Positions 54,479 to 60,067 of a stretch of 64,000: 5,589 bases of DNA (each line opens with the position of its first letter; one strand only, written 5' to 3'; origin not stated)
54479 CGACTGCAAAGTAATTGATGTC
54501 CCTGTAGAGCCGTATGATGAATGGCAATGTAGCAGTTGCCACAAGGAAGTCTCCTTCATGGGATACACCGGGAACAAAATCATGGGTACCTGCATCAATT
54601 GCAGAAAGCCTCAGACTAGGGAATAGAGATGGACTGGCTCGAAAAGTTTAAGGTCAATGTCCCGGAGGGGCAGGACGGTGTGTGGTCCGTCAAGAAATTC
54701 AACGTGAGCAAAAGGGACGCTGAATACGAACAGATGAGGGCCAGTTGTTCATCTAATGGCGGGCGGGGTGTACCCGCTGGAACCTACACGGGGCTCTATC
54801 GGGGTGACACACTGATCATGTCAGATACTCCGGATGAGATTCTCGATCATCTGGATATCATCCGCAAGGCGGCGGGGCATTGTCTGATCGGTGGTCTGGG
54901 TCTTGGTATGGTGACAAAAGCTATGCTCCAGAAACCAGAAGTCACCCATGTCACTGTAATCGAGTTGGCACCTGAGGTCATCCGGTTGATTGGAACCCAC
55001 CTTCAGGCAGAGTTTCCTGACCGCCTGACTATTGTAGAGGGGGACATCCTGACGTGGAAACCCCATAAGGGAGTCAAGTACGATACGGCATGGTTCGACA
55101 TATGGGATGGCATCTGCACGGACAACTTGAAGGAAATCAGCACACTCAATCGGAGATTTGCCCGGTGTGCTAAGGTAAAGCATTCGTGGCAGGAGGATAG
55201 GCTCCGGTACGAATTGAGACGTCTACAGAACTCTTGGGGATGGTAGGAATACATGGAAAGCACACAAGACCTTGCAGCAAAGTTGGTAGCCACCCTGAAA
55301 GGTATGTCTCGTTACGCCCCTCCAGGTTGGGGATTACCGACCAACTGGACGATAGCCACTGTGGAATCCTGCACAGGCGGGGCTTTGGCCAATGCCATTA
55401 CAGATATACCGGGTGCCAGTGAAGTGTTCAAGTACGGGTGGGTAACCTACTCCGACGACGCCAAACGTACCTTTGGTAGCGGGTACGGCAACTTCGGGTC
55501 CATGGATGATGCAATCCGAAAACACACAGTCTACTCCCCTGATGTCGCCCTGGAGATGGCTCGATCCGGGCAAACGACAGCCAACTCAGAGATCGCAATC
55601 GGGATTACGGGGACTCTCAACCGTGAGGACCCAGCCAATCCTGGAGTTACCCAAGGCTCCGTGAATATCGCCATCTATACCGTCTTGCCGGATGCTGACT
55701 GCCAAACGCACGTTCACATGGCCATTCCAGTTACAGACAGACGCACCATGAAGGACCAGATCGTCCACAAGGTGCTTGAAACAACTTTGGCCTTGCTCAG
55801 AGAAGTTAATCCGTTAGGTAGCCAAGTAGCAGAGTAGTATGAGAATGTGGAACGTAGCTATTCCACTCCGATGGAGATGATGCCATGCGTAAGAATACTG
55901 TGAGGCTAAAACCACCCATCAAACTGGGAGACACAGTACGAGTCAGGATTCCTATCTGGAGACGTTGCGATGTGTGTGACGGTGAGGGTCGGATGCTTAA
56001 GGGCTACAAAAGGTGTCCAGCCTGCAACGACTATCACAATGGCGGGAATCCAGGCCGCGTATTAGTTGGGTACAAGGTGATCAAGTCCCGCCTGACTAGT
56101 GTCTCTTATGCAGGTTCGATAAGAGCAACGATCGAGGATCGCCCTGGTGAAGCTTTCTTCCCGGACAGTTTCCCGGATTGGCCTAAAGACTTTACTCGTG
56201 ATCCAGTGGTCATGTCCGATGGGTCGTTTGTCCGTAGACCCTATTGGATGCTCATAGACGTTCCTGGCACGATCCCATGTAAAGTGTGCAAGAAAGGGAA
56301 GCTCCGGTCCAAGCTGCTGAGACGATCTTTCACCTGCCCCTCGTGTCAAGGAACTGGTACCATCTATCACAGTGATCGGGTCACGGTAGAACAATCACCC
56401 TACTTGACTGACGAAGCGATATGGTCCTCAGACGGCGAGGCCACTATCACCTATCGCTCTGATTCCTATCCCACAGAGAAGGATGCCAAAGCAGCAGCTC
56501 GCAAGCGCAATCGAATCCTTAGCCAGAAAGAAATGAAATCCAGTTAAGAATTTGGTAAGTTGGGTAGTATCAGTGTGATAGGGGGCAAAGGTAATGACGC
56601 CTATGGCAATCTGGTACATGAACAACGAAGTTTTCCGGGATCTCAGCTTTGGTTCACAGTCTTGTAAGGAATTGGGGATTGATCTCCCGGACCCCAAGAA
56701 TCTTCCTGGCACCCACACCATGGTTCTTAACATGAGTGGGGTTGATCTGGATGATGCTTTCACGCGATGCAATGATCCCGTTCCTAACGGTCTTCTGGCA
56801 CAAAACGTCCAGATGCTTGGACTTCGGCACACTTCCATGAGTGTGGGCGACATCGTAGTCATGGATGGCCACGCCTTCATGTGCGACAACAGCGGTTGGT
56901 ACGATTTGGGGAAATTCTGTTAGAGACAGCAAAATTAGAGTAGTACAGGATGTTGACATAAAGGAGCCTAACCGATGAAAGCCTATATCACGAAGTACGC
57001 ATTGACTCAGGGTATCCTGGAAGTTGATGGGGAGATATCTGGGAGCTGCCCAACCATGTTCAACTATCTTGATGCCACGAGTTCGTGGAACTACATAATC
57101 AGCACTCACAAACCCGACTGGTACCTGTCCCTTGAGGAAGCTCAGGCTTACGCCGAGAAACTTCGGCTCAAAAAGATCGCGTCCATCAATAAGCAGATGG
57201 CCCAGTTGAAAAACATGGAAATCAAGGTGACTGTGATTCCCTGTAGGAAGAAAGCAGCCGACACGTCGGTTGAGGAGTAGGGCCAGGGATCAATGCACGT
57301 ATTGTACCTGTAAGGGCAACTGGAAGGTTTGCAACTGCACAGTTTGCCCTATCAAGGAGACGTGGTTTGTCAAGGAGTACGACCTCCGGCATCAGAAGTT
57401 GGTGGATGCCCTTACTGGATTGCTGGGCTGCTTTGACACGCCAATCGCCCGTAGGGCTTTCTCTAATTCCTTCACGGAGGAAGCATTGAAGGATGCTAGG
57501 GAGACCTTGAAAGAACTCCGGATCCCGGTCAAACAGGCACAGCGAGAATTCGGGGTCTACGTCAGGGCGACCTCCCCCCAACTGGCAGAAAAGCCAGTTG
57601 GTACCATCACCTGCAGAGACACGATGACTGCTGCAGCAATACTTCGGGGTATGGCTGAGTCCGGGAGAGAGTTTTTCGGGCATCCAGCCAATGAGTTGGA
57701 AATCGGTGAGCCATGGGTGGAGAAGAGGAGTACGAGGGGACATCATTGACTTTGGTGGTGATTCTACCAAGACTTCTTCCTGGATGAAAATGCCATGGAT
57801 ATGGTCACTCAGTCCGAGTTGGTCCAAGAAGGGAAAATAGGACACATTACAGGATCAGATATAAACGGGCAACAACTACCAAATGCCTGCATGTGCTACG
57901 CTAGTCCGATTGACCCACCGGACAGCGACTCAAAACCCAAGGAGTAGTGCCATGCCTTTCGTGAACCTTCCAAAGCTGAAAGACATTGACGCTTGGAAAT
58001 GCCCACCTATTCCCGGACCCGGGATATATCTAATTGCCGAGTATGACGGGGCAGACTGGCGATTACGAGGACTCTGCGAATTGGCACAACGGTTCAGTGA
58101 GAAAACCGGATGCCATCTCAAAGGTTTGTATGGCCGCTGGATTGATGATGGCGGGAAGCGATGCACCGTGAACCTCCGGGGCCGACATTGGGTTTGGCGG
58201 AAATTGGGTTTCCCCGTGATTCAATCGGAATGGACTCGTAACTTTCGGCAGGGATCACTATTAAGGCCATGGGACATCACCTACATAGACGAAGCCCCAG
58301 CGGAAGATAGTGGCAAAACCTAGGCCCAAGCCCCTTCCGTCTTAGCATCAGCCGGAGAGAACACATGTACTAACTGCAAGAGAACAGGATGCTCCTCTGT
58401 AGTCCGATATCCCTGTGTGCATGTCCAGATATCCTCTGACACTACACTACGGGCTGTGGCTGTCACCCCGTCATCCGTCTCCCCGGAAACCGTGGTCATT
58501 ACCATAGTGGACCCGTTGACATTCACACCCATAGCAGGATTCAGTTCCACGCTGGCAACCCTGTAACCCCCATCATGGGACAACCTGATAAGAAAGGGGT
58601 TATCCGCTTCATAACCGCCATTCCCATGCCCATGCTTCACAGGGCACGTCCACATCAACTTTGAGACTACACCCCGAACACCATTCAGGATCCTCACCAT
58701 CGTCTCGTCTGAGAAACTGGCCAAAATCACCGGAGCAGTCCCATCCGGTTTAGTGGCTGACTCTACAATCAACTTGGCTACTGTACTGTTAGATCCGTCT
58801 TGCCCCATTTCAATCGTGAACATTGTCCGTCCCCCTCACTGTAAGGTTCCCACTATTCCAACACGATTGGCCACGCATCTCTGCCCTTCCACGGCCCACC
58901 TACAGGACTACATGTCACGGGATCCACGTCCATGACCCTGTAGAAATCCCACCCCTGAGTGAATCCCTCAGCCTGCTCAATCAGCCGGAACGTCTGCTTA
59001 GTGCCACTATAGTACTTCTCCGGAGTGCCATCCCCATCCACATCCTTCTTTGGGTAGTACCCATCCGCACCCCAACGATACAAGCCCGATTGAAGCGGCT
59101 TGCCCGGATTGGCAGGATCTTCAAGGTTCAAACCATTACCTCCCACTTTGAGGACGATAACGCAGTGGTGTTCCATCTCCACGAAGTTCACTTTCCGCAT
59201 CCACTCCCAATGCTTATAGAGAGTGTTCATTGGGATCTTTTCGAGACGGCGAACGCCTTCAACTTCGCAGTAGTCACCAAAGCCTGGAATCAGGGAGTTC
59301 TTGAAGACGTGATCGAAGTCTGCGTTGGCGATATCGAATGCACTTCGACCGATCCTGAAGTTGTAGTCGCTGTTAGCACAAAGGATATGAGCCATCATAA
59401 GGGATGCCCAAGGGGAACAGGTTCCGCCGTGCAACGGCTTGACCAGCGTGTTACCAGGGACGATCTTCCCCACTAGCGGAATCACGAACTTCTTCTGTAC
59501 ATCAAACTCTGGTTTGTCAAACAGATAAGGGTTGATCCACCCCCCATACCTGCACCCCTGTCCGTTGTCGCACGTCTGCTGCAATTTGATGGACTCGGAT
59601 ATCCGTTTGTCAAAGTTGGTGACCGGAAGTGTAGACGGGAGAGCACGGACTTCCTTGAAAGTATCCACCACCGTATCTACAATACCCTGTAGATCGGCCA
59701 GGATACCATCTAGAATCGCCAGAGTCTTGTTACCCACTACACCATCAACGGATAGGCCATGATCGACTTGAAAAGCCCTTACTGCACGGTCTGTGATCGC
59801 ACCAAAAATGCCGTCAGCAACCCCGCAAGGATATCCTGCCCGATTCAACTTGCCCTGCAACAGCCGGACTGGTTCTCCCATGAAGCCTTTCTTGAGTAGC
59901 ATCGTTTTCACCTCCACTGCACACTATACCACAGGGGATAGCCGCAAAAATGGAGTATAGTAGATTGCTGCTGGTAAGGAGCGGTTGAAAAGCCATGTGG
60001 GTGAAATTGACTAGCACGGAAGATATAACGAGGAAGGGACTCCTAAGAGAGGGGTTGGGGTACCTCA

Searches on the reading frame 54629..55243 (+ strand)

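Call 55: search_protein_families(library=pfam, proteins=[window:54629-55243:+], max_evalue=0.01)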
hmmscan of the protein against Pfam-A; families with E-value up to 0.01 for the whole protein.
window:54629-55243:+ (205 aa): 3 families
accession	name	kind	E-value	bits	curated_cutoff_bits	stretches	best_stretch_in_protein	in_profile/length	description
PF13649.12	Methyltransf_25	-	0.0023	19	27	1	89-156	5-70/97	Methyltransferase domain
PF00398.26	RrnaAD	-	0.0061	16.1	24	1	70-149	21-94/263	Ribosomal RNA adenine dimethylase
PF05891.18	Methyltransf_PK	-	0.0087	16.1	27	0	85-166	59-138/218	AdoMet dependent proline di-methyltransferase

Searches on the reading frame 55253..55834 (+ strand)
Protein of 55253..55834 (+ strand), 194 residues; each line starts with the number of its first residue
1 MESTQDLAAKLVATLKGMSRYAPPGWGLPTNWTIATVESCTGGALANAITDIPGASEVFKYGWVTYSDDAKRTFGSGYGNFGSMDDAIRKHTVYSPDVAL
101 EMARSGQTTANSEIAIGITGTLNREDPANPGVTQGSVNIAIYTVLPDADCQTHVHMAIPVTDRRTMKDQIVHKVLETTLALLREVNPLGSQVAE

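Call 77: search_protein_families(library=pfam, proteins=[window:55253-55834:+], max_evalue=0.01)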
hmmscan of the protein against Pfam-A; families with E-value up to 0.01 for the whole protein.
window:55253-55834:+ (194 aa): 1 family
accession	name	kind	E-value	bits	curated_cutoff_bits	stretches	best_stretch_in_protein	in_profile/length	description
PF02464.23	CinA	-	2.3e-27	95.9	23.5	1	31-179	16-152/155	Competence-damaged protein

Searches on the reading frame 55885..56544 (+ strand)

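Call 77: search_protein_families(library=pfam, proteins=[window:55885-56544:+], max_evalue=0.01)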
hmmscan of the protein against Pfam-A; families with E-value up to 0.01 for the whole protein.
window:55885-56544:+ (220 aa): 4 families
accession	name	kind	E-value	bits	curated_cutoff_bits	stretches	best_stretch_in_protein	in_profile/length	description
PF00684.25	DnaJ_CXXCXGXG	-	1.7e-05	25.4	32.7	0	25-48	41-62/65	DnaJ central domain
PF01155.25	HypA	-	0.00011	22.6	28.9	0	124-159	65-97/112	Hydrogenase/urease nickel incorporation, metallochaperone, hypA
PF15777.11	Anti-TRAP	-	0.00069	20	32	0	131-161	12-43/59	Tryptophan RNA-binding attenuator protein inhibitory protein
PF17302.8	DUF5351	-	0.0022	18.7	27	0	148-159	17-28/29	Family of unknown function (DUF5351)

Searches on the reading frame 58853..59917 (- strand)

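Call 11: search_protein_families(library=pfam, proteins=[window:58853-59917:-], max_evalue=0.001)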
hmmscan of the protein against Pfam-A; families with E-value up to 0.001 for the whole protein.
window:58853-59917:- (354 aa): 1 family
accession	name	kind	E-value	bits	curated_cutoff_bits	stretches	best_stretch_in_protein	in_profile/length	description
PF01471.23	PG_binding_1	-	1.7e-18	67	23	1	14-69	2-57/57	Putative peptidoglycan binding domain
